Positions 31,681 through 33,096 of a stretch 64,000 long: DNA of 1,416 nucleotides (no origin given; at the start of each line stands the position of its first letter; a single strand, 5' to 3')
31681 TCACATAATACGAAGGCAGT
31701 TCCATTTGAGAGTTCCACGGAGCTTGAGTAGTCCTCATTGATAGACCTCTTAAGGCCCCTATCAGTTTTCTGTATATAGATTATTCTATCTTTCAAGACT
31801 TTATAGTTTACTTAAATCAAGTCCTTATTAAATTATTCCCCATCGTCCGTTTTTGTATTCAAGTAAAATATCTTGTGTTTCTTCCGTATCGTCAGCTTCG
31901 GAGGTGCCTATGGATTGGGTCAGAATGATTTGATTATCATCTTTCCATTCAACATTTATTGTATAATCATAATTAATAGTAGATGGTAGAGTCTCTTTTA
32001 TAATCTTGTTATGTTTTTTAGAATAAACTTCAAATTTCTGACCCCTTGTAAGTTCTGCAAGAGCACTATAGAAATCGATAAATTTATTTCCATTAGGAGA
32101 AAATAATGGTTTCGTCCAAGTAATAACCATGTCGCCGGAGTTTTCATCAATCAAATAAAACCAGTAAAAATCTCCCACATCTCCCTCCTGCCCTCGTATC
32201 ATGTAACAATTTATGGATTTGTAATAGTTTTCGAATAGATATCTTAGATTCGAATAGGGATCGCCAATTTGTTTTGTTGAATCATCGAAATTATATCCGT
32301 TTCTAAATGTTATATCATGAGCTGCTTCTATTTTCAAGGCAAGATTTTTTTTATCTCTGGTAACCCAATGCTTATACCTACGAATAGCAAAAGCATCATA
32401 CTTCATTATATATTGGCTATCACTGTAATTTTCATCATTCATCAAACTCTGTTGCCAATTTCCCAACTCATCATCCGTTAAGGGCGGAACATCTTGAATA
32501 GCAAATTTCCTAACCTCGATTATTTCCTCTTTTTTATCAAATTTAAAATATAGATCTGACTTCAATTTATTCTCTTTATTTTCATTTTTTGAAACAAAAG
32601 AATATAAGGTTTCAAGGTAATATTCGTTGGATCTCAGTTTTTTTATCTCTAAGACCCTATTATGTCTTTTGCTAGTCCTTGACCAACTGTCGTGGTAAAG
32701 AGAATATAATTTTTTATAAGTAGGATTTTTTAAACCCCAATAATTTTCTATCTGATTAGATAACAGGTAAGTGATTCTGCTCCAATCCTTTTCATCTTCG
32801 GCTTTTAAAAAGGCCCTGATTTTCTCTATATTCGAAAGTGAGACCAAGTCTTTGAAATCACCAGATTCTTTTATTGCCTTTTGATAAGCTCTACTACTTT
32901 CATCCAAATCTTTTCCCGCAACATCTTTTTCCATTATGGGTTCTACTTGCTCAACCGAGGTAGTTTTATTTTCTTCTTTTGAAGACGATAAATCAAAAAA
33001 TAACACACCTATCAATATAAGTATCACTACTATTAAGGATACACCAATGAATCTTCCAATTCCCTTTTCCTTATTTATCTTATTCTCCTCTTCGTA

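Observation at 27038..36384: Island-borne operon: FHA-FHA-ABC exporter + membrane STPK + PP2C-M48 fusion + second STPK + WG-repeat protein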

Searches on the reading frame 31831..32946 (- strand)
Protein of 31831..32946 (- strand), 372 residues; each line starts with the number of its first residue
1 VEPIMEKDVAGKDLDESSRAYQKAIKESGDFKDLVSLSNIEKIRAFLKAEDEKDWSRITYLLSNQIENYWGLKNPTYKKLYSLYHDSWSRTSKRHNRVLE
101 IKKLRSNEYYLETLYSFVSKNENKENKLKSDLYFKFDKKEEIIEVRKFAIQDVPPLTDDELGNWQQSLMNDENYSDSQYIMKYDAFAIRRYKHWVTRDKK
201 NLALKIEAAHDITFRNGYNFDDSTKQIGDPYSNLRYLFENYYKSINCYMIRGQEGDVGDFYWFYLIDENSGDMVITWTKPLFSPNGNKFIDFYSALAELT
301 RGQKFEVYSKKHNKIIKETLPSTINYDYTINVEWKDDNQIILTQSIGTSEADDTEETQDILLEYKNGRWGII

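Call 44: search_protein_representatives(protein=window:31831-32946:-)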
Query: 372 residues. Proteins with E-value up to 0.001 (for the whole library): 163; up to 1e-10: 8; up to 1e-30: 2. The best 150 are listed.
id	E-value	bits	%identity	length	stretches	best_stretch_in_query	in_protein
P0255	2.1e-247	836.6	100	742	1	1-372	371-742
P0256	9.1e-33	130.4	34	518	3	32-142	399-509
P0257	1.6e-23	99.9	47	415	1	19-139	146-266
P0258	5.9e-23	98.1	44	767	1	16-148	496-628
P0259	1.1e-15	74.2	28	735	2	34-138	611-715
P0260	2.4e-15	73.1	34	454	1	24-169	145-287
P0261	2.8e-14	69.5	32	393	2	27-136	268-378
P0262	2.4e-12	63.2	30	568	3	34-143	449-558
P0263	1.3e-10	57.5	29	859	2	41-158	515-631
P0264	2.3e-10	56.7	28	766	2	27-145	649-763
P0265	2.8e-10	56.4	35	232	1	41-145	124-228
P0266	4.8e-10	55.6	41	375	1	37-145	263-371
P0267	5.0e-10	55.5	35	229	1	40-145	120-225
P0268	5.4e-10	55.4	32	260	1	32-145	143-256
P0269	5.8e-10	55.3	30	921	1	18-163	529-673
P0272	8.9e-10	54.7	33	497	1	41-144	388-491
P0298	1.1e-07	47.8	29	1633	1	40-146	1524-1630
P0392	1.1e-04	38.0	30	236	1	187-347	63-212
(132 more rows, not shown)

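Call 45: search_protein_families(library=pfam, proteins=[P0256, P0257, P0258, P0259, P0263, P0265, P0272, P0298, P0392, P0269], max_evalue=0.01)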
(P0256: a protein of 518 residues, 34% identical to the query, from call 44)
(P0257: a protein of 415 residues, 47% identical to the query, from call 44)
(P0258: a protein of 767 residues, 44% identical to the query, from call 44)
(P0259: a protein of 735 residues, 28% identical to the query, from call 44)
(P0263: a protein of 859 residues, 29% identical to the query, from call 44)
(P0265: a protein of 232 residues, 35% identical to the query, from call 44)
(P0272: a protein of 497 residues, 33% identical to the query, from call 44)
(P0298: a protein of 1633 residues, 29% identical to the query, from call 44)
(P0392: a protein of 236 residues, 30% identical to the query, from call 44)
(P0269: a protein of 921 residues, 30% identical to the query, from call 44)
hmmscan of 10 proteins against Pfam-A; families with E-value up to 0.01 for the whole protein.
P0256 (518 aa): 3 families
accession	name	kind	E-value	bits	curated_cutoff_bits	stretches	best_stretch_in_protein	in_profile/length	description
PF00226.36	DnaJ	-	5.2e-16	58.9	27.8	1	3-65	1-63/63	DnaJ domain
PF12680.13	SnoaL_2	-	0.00047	21.2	27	0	282-362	1-82/102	SnoaL-like domain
PF14534.12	DUF4440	-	0.0039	18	25.2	0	412-496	7-94/107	Domain of unknown function (DUF4440)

P0257 (415 aa): 1 family
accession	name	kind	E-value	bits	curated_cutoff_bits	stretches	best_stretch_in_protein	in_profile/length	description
PF14237.11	GYF_2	-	1.2e-13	51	25.8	1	4-48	1-49/50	GYF domain 2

P0258 (767 aa): 1 family
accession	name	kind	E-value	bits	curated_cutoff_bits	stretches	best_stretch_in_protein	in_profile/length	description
PF03109.22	ABC1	-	0.00018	21.2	22.9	1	112-186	144-214/244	ABC1 atypical kinase-like domain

P0259 (735 aa): 1 family
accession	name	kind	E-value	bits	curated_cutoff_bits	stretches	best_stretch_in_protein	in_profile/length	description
PF00226.36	DnaJ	-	5e-10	39.8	27.8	1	3-64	1-63/63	DnaJ domain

P0263 (859 aa): 1 family
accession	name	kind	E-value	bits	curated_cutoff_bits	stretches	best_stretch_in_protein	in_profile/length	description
PF08239.17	SH3_3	-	2.3e-07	31.4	27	1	809-856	5-53/54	Bacterial SH3 domain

P0265 (232 aa): 2 families
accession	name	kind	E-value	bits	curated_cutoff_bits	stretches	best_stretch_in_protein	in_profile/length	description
PF13365.12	Trypsin_2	-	1.3e-05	26.4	27.6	1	2-60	86-144/144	Trypsin-like peptidase domain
PF10459.15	Peptidase_S46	-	0.0031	16.7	22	1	41-65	630-654/698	Peptidase S46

P0272 (497 aa): 3 families
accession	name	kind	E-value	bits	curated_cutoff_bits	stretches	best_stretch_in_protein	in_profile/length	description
PF13365.12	Trypsin_2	-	7.1e-15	56.4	27.6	2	226-339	51-144/144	Trypsin-like peptidase domain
PF10459.15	Peptidase_S46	-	0.0001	21.6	22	0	85-114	44-73/698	Peptidase S46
PF00089.32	Trypsin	-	0.0087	16.3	20.6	0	226-357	85-212/220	Trypsin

P0298 (1633 aa): 16 families
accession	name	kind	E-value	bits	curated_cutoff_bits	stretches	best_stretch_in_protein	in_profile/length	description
PF20703.3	nSTAND1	-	3e-91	307.3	27.1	1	364-730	1-374/379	Novel STAND NTPase 1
PF00656.27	Peptidase_C14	-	2.1e-23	83.7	21.4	1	86-335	3-224/233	Caspase domain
PF00400.38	WD40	-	5.4e-08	33.5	27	1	1394-1431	3-39/39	WD domain, G-beta repeat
PF25174.1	Beta-prop_THOC3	-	8.4e-06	25.4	305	1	1382-1434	151-202/272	THOC3 beta-propeller domain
PF13191.12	AAA_16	-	9.1e-06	26.7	32.6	1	379-430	2-57/167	AAA ATPase domain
PF12680.13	SnoaL_2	-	1.9e-05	25.6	27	1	1529-1628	3-101/102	SnoaL-like domain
PF24796.1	WDR55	-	4.2e-05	23.2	200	1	1367-1432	59-124/296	WDR55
PF23409.1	Beta-prop_EML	-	0.00014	21.9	88.2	1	1382-1466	177-263/267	Echinoderm microtubule-associated protein first beta-propeller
PF25201.1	nSTAND6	-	0.00031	21.2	27.7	1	380-415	2-37/148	Novel STAND NTPase 6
PF25199.1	nSTAND_NTPase5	-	0.00037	20.8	34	1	394-476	39-115/145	Novel STAND NTPase 5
PF24780.1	WD40_MABP1-WDR62_1st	-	0.00064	19.5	496.3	1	1384-1473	64-154/328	MABP1/WDR62 first WD40 domain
PF25173.1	Beta-prop_WDR3_1st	-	0.00089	19.4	154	1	1386-1434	13-60/184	WDR3 first beta-propeller domain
PF05729.18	NACHT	-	0.0015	18.8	26.7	1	453-530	77-152/167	NACHT domain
PF24807.1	WD40_CDC20-Fz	-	0.0018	18.1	200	1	1357-1436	47-124/292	CDC20/Fizzy WD40 domain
PF23393.2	Beta-prop_WDR90_POC16_2nd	-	0.0057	16.3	60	0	1352-1455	169-277/291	WDR90/POC16, second beta-propeller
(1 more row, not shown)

P0392 (236 aa): 0 families

P0269 (921 aa): 2 families
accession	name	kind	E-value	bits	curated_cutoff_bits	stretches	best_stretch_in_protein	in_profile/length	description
PF14903.11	WG_beta_rep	-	9.9e-24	83.5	25.6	3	700-729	1-30/35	WG containing repeat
PF03109.22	ABC1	-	0.0041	16.7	22.9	1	112-186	144-214/244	ABC1 atypical kinase-like domain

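Call 56: predict_structure(alignment_id=A2)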
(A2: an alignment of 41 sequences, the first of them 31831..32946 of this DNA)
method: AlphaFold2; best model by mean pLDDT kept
length: 372 residues; sequences in the alignment: 41
mean_pLDDT: 68.0   pTM: 0.49
mean pLDDT of the five models: 68.0, 66.8, 64.6, 64.2, 63.9
residues with pLDDT >= 90: 125; 70-90: 45; 50-70: 88; < 50: 114
segments of 3 or more residues with pLDDT < 50: 151-154, 176-178, 180-200, 214-230, 232-235, 252-254, 256-259, 277-326
pLDDT, mean of each block of 10 residues (from residue 1): 51 71 94 97 98 97 96 93 95 98 97 98 97 98 89 58 71 57 44 41 52 46 41 51 54 50 59 49 36 33 39 37 49 80 68 65 69 72
secondary structure, 60 per line:
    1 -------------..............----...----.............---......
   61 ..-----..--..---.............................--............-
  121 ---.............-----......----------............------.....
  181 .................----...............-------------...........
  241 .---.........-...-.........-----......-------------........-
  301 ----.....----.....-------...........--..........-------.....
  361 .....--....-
elements in order: H14-27 H39-51 H55-61 H77-90 E91-105 E108-119 E124-136 E142-147 H158-169 H176-197 H202-216 H230-241 E245-253 E259-267 E273-278 H292-299 E305-309 E314-318 E326-336 E339-348 E356-365 E368-371

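Call 61: fold_search(model_id=the predicted structure, library=pdb)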
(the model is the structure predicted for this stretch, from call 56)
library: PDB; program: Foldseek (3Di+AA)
matches with E <= 10: 1324; with E <= 0.001: 104
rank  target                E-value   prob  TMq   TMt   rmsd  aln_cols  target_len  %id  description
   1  5aif_A                5.9e-06  1.00  0.28  0.80   1.9       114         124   15  Discovery and characterization of thermophilic limonene-1,2-epoxide hydrolases from hot spring metagenomic libraries.  (released 2015-06-17)
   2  3hk4_C                6.1e-05  1.00  0.22  0.61   5.7       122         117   11  CRYSTAL STRUCTURE OF A PUTATIVE SNOAL-LIKE POLYKETIDE CYCLASE [CARBOHYDRATE PHOSPHATASE] (MLR7391) FROM MESORHIZOBIUM  (released 2009-06-09)
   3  6uae_A                6.4e-05  1.00  0.25  0.71   3.0       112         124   15  Ketosteroid isomerase (C. testosteroni) with truncated & designed loop for precise positioning of a catalytic E38 (released 2020-09-16)
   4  5dre                  7.2e-05  1.00  0.26  0.75   2.0       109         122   13  Crystal Structure of Ketosteroid Isomerase D38GP39GD99N mutant from Pseudomonas Testosteroni (tKSI) (released 2016-07-27)
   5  8r2e_A                8.5e-05  1.00  0.27  0.74   2.0       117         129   11  X-ray crystallographic structure of SnoaL2 in complex with the polyketide reaction product (released 2024-08-07)
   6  3mki_A                8.9e-05  1.00  0.26  0.73   2.3       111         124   13  Crystal Structure of Ketosteroid Isomerase D38ED99N from Pseudomonas Testosteroni (tKSI) (released 2011-11-23)
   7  6uae_D                1.0e-04  1.00  0.25  0.72   3.0       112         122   15  Ketosteroid isomerase (C. testosteroni) with truncated & designed loop for precise positioning of a catalytic E38 (released 2020-09-16)
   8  3m8c_A                1.1e-04  1.00  0.26  0.74   1.9       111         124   12  Crystal Structure of Ketosteroid Isomerase D99N from Pseudomonas Testosteroni (tKSI) with Equilenin Bound (released 2010-04-14)
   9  3hk4_A                1.1e-04  1.00  0.23  0.61   5.6       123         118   10  CRYSTAL STRUCTURE OF A PUTATIVE SNOAL-LIKE POLYKETIDE CYCLASE [CARBOHYDRATE PHOSPHATASE] (MLR7391) FROM MESORHIZOBIUM  (released 2009-06-09)
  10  5z3r_D                1.1e-04  1.00  0.27  0.72   3.7       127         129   10  Crystal Structure of Delta 5-3-Ketosteroid Isomerase from Mycobacterium sp. (released 2018-01-31)
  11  2bng_A                1.2e-04  1.00  0.26  0.67   2.5       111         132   14  Structure of an M.tuberculosis LEH-like epoxide hydrolase (released 2005-08-03)
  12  3ebt                  1.2e-04  1.00  0.27  0.73   2.1       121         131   10  Crystal structure of a ntf2-like protein of unknown function (bpss0132) from burkholderia pseudomallei k96243 at 1.30 A  (released 2008-09-30)
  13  3mhe_B                1.3e-04  1.00  0.26  0.73   1.9       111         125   12  Crystal Structure of Ketosteroid Isomerase P39A from Pseudomonas Testosteroni (tKSI) (released 2011-11-23)
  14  3myt_B                1.3e-04  1.00  0.26  0.73   1.8       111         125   12  Crystal structure of Ketosteroid Isomerase D38HD99N from Pseudomonas testosteroni (tKSI) (released 2011-11-23)
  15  1ocv_A                1.3e-04  1.00  0.26  0.71   2.7       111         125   13  the F116W mutant structure of ketosteroid isomerase from Comamonas testosteroni (released 2003-07-24)
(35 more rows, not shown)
